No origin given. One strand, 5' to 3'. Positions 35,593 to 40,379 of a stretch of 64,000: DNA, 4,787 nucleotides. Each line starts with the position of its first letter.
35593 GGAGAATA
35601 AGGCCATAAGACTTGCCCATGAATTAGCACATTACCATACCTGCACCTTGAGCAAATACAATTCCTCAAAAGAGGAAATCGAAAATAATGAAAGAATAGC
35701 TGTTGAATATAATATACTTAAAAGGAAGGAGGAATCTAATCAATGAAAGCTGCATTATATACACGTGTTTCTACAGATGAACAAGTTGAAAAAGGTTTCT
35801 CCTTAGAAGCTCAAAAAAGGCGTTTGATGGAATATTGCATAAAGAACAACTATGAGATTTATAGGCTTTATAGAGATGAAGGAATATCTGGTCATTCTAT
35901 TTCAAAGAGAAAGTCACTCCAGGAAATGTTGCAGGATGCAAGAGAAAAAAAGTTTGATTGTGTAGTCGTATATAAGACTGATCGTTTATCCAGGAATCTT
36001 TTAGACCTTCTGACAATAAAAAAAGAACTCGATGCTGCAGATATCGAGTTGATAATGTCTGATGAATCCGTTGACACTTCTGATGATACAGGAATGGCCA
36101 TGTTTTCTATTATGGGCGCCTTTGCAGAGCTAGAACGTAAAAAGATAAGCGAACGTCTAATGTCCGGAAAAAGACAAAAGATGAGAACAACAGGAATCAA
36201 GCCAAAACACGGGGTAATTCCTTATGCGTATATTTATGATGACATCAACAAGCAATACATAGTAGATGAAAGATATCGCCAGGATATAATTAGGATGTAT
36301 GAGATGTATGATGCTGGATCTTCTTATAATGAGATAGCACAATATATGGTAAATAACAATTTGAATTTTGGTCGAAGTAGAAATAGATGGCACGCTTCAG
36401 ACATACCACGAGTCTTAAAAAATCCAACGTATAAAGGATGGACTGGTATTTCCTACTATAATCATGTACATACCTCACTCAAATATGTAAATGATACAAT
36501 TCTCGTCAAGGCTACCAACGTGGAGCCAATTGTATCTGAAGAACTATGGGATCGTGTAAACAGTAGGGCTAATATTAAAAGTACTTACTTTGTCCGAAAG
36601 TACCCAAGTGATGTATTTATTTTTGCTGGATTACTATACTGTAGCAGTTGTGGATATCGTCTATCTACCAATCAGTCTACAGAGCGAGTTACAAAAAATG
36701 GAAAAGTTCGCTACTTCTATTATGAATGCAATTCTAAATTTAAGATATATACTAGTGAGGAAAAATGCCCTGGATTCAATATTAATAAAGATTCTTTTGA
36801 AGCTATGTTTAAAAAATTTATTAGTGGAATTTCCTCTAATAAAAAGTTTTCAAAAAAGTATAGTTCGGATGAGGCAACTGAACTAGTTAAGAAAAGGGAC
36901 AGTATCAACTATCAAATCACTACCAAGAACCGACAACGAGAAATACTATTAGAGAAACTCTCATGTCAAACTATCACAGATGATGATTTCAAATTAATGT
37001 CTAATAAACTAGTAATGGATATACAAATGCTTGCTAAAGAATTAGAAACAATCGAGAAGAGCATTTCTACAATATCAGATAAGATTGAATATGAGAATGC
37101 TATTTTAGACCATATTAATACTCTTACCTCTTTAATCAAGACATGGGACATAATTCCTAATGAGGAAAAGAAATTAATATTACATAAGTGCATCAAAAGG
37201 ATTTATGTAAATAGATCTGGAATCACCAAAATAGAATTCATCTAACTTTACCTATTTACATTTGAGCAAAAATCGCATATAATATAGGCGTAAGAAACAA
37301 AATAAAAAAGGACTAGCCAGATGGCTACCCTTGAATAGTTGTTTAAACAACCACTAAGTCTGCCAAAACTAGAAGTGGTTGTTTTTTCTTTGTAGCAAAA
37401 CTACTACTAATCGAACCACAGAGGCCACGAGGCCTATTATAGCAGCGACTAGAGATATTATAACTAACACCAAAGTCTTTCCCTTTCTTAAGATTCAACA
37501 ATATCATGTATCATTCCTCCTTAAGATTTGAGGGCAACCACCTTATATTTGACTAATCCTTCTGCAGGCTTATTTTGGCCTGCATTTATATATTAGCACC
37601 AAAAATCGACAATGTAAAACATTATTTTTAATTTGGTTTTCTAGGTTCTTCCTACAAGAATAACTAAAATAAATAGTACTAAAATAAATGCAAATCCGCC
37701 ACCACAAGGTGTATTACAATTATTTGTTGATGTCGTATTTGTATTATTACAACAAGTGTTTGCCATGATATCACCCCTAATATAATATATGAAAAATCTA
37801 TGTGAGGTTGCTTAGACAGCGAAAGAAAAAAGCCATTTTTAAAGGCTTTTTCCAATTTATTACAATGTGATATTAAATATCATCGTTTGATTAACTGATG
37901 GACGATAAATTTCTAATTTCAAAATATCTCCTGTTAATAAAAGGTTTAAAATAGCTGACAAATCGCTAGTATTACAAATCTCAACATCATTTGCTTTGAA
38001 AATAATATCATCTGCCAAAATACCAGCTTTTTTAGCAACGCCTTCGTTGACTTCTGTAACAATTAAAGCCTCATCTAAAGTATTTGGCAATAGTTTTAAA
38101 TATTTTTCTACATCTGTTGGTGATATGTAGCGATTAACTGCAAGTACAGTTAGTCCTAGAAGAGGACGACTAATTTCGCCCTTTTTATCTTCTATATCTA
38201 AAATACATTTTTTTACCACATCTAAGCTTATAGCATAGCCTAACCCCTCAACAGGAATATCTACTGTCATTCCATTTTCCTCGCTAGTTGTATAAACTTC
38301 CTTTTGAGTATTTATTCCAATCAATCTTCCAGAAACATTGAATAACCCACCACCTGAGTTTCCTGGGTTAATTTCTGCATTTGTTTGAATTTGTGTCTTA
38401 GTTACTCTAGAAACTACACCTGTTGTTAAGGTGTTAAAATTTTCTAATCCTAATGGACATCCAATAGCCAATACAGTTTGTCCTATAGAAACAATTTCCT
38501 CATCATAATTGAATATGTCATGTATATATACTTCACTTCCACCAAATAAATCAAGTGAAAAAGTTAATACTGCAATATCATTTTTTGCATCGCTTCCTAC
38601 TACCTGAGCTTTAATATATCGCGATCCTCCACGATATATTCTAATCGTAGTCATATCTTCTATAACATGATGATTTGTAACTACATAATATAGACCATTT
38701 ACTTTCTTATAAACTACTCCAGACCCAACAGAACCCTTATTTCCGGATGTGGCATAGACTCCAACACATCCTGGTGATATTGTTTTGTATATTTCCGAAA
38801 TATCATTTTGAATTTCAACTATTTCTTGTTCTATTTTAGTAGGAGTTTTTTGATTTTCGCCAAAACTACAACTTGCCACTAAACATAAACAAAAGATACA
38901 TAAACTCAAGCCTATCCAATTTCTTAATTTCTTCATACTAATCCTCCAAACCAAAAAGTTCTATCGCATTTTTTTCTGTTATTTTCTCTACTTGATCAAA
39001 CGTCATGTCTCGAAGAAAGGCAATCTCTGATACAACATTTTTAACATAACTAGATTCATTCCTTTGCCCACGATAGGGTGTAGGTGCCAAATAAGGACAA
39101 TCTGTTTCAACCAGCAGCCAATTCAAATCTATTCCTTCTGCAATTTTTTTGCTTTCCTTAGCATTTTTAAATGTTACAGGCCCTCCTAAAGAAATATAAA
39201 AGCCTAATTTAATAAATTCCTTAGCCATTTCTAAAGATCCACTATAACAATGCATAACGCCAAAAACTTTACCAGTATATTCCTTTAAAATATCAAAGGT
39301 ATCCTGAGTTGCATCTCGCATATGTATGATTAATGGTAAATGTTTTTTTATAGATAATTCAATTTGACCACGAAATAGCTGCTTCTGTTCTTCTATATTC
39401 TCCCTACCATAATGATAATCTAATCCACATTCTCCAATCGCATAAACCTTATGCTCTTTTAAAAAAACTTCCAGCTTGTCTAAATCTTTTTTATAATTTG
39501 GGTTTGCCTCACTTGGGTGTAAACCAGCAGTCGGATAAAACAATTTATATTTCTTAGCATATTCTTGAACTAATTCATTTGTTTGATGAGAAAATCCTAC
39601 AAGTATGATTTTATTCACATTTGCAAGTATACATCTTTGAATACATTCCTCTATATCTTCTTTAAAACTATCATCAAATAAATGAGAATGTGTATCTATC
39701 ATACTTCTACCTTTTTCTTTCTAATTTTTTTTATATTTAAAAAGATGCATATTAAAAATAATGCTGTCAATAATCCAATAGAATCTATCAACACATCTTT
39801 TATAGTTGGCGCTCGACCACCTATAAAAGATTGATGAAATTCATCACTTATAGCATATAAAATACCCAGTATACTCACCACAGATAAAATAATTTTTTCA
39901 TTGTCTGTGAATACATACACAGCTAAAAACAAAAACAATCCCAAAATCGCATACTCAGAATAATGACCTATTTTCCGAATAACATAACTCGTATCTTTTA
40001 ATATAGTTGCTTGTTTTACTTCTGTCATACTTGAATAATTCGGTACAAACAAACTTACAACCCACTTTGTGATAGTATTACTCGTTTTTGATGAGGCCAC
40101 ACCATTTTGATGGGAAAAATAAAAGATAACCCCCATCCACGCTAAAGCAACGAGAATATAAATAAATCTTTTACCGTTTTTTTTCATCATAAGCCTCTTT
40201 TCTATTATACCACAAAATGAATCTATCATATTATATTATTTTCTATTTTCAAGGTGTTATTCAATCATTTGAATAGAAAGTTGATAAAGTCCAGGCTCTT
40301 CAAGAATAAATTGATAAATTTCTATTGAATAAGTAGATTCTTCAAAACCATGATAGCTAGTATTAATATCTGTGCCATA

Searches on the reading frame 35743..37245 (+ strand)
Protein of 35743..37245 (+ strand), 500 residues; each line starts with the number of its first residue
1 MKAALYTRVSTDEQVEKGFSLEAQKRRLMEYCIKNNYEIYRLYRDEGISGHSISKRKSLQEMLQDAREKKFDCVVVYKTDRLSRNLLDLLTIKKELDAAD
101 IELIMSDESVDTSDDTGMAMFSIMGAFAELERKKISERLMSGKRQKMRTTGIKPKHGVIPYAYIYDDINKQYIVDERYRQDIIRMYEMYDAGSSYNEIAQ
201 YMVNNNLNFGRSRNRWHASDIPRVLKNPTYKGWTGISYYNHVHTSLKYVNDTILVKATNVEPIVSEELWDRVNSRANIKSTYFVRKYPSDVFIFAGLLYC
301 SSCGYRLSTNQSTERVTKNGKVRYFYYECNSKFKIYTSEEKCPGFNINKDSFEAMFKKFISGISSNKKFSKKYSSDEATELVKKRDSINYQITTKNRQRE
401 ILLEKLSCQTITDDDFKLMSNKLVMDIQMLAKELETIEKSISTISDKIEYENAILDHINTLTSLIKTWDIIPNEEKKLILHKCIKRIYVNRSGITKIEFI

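Call 11: search_protein_families(library=pfam, proteins=[window:35743-37245:+], max_evalue=0.001)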
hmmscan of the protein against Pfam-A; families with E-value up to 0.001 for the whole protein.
window:35743-37245:+ (500 aa): 3 families
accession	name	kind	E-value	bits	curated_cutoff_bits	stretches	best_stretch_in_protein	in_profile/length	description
PF00239.26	Resolvase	-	3.4e-39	134.7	23.3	1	3-147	1-140/145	Resolvase, N terminal domain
PF07508.19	Recombinase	-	4e-15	56.3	21.1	1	184-275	9-98/102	Recombinase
PF13408.12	Zn_ribbon_recom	-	2e-08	34.9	25.3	1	293-360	1-57/58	Recombinase zinc beta ribbon domain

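Call 46: search_protein_families(library=ncbifam, proteins=[window:35743-37245:+], max_evalue=0.001)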
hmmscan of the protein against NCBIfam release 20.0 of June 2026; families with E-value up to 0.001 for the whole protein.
window:35743-37245:+ (500 aa): 7 families
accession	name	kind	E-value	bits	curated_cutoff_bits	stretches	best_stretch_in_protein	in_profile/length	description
NF047343.1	SCCmet_CcrB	equivalog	1.8e-57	195.3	900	1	3-493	9-496/542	cassette chromosome recombinase CcrB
NF047347.1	SCCmet_CcrC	equivalog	3.6e-38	131.4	900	1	2-457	4-465/558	cassette chromosome recombinase CcrC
NF041201.1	recomb_XisF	equivalog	9.6e-36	123.7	375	1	6-491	4-464/465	fdxN element excision recombinase XisF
NF047344.1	SCCmet_CcrA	equivalog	1.3e-19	70.7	700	1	3-459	4-417/442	cassette chromosome recombinase CcrA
NF033518.0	transpos_IS607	equivalog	1.5e-12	47.4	110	1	2-128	55-175/187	IS607 family transposase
NF009949.0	PRK13413.1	equivalog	2.8e-11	43.5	272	1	6-142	5-134/203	master DNA invertase Mpi family serine-type recombinase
NF049883.1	resolv_YneB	equivalog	4.8e-10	39.2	175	1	2-156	1-151/211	YneB family resolvase-like protein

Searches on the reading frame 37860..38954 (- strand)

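Call 11: search_protein_families(library=pfam, proteins=[window:37860-38954:-], max_evalue=0.001)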
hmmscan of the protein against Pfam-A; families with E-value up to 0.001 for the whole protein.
window:37860-38954:- (364 aa): 5 families
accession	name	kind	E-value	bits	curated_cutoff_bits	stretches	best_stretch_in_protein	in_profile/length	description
PF13365.12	Trypsin_2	-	2.1e-25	90.6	27.6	1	77-214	1-144/144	Trypsin-like peptidase domain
PF00089.32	Trypsin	-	2.5e-11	44.3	20.6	1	89-236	35-214/220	Trypsin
PF13180.12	PDZ_2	-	7.6e-08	33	27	1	294-357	11-75/80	PDZ domain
PF17820.7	PDZ_6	-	1.7e-05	24.9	27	1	298-337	1-41/54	PDZ domain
PF00595.29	PDZ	-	9.4e-05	23.2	23.2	1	294-349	24-80/81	PDZ domain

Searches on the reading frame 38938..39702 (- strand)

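Call 11: search_protein_families(library=pfam, proteins=[window:38938-39702:-], max_evalue=0.001)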
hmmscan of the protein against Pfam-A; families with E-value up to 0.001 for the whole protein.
window:38938-39702:- (254 aa): 1 family
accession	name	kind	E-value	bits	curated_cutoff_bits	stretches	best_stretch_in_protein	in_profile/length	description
PF01026.27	TatD_DNase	-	5.8e-82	275.3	27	1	2-251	1-253/253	TatD related DNase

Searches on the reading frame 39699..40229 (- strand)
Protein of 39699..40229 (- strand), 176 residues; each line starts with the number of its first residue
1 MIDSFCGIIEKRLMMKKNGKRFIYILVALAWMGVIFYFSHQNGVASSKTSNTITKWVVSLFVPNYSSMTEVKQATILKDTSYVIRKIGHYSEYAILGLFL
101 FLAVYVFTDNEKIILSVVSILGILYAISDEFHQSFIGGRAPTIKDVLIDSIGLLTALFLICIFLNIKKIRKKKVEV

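Call 11: search_protein_families(library=pfam, proteins=[window:39699-40229:-], max_evalue=0.001)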
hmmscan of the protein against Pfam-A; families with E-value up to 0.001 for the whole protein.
window:39699-40229:- (176 aa): 1 family
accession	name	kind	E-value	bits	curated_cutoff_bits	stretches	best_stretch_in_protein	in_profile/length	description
PF04892.17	VanZ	-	1.7e-20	74.4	30.1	1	25-163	2-125/126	VanZ like family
